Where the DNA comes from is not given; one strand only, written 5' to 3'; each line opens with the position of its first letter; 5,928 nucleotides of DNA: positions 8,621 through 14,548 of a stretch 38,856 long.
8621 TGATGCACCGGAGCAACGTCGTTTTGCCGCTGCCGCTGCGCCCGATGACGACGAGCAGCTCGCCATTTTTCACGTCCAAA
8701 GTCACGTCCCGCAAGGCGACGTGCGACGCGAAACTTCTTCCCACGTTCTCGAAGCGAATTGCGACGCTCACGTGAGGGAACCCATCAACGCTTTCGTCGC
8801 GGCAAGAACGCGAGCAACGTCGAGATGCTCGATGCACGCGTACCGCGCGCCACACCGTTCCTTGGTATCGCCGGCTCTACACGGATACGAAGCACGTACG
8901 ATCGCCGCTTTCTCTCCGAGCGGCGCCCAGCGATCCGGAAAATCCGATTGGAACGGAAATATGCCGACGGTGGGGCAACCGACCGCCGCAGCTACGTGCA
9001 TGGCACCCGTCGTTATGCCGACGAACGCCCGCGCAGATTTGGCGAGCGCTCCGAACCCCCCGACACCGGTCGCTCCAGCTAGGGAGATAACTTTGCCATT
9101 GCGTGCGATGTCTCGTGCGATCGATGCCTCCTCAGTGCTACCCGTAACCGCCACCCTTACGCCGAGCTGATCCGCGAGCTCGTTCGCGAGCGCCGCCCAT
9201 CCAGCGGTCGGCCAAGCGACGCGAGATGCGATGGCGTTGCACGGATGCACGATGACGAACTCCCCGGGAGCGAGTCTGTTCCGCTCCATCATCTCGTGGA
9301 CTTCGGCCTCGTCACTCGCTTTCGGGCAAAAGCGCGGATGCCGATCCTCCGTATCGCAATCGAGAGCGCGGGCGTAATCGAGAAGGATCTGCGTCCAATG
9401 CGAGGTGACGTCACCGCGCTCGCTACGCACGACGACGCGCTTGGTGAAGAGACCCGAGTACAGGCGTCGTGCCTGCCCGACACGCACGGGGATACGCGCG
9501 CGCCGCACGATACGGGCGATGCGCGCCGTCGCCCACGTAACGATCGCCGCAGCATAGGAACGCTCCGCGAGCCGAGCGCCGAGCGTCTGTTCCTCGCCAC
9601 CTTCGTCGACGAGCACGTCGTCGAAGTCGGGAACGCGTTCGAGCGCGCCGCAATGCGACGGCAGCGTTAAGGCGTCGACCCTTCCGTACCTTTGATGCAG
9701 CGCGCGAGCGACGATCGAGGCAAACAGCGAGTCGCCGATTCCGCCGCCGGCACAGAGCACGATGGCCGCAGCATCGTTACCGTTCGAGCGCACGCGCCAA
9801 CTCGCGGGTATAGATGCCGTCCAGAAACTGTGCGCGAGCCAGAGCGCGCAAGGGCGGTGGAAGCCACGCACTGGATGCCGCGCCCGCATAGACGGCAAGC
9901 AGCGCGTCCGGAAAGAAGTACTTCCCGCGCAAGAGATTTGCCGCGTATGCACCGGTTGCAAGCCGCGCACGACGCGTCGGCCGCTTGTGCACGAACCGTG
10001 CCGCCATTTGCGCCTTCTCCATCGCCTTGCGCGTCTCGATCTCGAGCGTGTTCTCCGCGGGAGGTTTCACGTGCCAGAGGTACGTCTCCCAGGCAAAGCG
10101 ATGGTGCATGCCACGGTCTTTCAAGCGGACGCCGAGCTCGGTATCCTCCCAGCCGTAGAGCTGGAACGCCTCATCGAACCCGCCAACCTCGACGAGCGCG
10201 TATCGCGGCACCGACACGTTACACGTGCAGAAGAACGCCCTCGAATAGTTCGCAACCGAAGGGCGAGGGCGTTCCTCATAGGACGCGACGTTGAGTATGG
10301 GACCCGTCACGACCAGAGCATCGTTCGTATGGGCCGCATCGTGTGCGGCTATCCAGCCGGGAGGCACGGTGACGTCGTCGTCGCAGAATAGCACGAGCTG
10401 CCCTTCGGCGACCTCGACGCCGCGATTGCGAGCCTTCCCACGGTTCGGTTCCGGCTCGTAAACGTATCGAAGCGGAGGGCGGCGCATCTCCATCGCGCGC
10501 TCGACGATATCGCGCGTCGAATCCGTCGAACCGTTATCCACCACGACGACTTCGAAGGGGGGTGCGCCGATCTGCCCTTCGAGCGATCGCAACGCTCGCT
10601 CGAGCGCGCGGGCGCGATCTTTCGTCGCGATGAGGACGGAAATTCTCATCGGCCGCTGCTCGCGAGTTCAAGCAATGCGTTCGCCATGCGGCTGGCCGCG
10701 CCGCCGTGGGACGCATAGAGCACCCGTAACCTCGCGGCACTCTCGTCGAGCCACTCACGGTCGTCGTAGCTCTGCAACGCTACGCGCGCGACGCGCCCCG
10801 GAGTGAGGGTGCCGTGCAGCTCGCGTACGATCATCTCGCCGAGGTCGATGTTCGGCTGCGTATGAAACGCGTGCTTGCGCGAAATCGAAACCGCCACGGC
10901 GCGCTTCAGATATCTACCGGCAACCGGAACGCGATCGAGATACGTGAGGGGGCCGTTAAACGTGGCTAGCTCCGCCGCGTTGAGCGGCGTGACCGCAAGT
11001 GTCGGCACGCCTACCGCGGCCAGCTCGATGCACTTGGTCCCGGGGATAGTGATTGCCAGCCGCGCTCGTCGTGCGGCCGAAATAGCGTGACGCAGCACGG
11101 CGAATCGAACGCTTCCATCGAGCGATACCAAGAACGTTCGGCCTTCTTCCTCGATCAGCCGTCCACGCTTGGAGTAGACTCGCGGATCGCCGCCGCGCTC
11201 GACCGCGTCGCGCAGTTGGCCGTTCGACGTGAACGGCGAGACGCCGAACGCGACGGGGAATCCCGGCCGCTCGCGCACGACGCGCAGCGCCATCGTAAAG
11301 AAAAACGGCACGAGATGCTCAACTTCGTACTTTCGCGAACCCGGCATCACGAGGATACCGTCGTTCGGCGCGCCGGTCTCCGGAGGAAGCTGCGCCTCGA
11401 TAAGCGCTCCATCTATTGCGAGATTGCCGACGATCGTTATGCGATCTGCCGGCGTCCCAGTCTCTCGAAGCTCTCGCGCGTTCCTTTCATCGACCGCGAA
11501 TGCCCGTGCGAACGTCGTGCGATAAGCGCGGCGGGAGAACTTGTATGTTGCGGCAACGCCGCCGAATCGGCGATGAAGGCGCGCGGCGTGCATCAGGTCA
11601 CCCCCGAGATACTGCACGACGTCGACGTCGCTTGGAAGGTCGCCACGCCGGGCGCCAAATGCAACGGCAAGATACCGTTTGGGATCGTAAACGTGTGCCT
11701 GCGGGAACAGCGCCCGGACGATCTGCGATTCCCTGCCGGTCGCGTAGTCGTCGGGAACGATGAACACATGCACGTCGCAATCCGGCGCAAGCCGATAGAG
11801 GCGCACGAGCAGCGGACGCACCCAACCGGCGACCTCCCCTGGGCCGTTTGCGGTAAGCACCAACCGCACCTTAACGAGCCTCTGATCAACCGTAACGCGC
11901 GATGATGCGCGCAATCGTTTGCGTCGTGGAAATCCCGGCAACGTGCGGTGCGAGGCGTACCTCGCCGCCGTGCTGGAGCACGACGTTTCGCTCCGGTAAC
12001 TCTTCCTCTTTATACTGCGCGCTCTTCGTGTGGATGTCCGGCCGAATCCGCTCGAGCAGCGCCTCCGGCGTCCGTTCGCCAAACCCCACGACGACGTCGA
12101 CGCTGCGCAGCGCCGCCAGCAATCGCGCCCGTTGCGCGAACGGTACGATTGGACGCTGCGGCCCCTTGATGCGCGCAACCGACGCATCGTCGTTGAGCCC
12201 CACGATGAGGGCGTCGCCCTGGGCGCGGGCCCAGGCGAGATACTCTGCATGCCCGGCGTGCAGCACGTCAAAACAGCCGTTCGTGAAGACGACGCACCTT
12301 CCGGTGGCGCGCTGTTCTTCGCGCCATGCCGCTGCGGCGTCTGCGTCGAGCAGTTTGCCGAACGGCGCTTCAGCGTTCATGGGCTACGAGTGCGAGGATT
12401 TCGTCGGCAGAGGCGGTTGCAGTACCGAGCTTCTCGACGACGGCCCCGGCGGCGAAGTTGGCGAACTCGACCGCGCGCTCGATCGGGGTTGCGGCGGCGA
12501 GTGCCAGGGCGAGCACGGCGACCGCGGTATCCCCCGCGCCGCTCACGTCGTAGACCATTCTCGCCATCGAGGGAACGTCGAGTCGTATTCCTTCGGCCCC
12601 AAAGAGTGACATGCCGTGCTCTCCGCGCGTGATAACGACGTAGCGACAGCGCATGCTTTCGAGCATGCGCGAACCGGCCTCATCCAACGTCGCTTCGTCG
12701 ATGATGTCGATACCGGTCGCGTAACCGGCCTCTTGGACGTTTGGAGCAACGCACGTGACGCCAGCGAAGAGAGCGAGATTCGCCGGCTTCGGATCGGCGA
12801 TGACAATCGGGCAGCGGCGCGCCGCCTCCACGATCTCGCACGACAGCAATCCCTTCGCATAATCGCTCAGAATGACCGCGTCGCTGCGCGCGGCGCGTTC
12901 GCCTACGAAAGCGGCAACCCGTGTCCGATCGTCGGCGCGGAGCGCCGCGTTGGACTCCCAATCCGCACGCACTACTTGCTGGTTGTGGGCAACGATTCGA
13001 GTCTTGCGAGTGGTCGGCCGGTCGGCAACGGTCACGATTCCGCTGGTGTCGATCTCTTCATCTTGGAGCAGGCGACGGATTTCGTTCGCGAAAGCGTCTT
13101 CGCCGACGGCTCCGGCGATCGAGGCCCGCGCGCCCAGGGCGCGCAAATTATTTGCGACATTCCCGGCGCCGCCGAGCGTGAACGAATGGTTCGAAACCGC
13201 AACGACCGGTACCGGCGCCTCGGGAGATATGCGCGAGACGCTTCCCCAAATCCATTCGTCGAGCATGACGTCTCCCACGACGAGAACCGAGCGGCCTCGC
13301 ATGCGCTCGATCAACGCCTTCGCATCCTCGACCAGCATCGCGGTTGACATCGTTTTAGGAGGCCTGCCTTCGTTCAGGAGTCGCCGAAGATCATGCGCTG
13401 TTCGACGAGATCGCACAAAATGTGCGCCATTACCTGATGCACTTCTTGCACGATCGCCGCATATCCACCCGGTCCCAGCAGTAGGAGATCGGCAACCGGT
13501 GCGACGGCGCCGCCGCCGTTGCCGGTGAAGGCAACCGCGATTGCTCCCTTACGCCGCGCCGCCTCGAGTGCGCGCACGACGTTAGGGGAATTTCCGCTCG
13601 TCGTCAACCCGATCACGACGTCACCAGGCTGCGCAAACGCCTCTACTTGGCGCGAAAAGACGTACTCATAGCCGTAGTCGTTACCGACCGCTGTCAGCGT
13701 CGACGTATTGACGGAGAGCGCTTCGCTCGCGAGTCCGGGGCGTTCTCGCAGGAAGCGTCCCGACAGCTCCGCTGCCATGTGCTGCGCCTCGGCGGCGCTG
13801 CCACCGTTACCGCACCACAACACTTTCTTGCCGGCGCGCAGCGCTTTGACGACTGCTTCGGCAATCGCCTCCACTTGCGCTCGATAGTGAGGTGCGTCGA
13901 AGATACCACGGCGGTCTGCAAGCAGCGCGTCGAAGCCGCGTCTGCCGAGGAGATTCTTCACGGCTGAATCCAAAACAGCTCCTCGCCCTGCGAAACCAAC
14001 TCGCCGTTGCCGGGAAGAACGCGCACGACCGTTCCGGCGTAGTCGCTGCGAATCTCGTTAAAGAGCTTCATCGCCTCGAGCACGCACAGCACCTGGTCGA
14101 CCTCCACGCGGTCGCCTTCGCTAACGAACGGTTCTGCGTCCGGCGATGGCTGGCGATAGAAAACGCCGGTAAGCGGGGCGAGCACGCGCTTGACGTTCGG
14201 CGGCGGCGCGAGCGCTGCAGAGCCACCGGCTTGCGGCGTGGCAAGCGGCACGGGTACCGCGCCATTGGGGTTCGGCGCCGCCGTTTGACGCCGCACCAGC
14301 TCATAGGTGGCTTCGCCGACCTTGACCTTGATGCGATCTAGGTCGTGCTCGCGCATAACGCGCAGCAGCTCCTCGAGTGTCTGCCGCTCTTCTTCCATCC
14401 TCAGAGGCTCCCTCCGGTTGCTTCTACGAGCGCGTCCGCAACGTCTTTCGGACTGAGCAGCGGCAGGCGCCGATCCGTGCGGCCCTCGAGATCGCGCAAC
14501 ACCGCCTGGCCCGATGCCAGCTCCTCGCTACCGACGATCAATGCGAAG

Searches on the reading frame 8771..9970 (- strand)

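Call 66: search_protein_families(library=pfam, proteins=[window:8771-9970:-], max_evalue=0.0001)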
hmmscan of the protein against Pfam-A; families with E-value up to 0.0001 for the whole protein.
window:8771-9970:- (400 aa): 1 family
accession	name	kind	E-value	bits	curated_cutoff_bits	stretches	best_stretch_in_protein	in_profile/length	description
PF01075.23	Glyco_transf_9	-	1.7e-24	86.9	22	1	130-366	4-235/247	Glycosyltransferase family 9 (heptosyltransferase)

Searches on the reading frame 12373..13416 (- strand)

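Call 66: search_protein_families(library=pfam, proteins=[window:12373-13416:-], max_evalue=0.0001)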
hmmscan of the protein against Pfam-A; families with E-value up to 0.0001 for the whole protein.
window:12373-13416:- (348 aa): 2 families
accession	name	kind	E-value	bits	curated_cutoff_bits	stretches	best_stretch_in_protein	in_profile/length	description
PF00294.29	PfkB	-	2.5e-40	139.1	25.8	1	43-335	3-298/302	pfkB family carbohydrate kinase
PF08543.17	Phos_pyr_kin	-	1.2e-07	31.8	27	1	216-326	116-232/246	Phosphomethylpyrimidine kinase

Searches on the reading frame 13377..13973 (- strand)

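Call 67: search_protein_families(library=pfam, proteins=[window:13377-13973:-], max_evalue=0.0001)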
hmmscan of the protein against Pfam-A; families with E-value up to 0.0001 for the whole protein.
window:13377-13973:- (199 aa): 2 families
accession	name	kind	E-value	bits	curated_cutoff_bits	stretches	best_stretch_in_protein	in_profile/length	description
PF13580.11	SIS_2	-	1.4e-25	90.3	27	1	32-151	19-138/138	SIS domain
PF01380.27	SIS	-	5.8e-07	29.8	25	1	111-164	48-101/131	SIS domain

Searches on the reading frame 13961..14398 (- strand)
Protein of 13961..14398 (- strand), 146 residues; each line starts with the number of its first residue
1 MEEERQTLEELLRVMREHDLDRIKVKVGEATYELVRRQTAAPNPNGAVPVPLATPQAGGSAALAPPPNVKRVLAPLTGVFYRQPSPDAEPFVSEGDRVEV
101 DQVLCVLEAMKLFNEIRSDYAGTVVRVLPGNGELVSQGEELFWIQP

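Call 67: search_protein_families(library=pfam, proteins=[window:13961-14398:-], max_evalue=0.0001)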
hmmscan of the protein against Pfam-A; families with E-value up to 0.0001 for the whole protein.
window:13961-14398:- (146 aa): 1 family
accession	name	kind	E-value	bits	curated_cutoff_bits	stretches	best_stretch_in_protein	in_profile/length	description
PF00364.28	Biotin_lipoyl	-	8.1e-18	64.5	22.1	1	72-143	3-72/73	Biotin-requiring enzyme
